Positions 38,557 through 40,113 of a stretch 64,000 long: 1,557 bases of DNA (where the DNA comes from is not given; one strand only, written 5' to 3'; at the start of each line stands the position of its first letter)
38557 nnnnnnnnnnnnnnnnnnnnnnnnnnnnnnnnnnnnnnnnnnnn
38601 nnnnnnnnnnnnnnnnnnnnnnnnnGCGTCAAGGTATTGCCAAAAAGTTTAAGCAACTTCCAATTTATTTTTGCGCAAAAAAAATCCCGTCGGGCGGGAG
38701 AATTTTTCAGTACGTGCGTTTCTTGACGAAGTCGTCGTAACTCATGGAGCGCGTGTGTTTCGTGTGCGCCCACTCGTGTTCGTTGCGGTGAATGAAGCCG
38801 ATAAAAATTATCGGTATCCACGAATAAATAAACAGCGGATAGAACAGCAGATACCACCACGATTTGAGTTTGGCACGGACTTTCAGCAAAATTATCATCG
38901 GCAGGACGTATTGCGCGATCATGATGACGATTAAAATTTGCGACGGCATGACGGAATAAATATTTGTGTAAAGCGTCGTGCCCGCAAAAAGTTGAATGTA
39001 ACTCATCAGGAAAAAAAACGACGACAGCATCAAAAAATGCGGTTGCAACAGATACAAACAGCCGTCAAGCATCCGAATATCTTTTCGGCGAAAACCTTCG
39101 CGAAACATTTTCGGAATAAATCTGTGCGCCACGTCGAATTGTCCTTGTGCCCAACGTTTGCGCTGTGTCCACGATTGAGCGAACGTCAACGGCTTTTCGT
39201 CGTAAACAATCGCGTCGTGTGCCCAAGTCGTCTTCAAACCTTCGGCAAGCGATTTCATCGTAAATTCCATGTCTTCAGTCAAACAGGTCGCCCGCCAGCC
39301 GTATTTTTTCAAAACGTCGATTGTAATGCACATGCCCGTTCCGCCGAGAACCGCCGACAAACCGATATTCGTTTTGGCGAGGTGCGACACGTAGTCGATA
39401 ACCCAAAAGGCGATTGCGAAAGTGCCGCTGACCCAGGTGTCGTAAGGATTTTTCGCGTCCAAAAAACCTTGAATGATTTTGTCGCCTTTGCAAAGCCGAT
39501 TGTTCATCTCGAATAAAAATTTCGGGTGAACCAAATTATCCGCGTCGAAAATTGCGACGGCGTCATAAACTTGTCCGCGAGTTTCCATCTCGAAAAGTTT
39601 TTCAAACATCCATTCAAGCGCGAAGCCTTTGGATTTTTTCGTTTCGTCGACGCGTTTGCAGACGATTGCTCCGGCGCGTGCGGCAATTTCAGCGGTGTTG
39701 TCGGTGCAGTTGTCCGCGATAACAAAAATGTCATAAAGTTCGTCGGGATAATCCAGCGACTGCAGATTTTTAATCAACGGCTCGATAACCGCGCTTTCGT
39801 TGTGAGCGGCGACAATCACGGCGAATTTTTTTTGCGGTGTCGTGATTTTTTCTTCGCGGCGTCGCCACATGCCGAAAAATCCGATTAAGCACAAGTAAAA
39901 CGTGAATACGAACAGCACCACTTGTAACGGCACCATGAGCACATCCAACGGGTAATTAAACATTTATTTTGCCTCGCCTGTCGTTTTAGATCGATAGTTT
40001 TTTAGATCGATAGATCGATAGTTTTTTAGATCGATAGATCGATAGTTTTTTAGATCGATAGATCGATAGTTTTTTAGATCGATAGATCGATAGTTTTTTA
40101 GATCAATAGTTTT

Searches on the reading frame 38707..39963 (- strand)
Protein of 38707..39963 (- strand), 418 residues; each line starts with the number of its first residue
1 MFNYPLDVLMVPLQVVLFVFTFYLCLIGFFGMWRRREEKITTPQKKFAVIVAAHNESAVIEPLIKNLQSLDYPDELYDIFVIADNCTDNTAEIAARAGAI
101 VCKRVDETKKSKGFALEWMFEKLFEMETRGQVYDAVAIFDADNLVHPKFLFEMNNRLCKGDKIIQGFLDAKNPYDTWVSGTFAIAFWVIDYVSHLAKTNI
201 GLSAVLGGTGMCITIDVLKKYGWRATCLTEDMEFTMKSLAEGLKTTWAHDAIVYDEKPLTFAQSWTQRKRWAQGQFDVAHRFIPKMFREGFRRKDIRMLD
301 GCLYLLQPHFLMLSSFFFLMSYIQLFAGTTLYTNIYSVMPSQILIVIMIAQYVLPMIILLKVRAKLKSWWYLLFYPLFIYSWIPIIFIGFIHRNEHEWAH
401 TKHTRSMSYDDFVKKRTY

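Call 59: search_protein_families(library=pfam, proteins=[window:38707-39963:-], max_evalue=0.00001)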
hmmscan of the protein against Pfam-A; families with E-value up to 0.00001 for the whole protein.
window:38707-39963:- (418 aa): 3 families
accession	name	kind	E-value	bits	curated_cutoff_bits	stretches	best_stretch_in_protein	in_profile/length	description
PF13641.12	Glyco_tranf_2_3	-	7.4e-27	95.3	27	1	44-274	2-230/230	Glycosyltransferase like family 2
PF13632.12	Glyco_trans_2_3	-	7.5e-21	75.3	27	1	136-350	2-183/198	Glycosyl transferase family group 2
PF00535.33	Glycos_transf_2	-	2.2e-10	41.2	23.3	1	49-173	2-120/168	Glycosyl transferase family 2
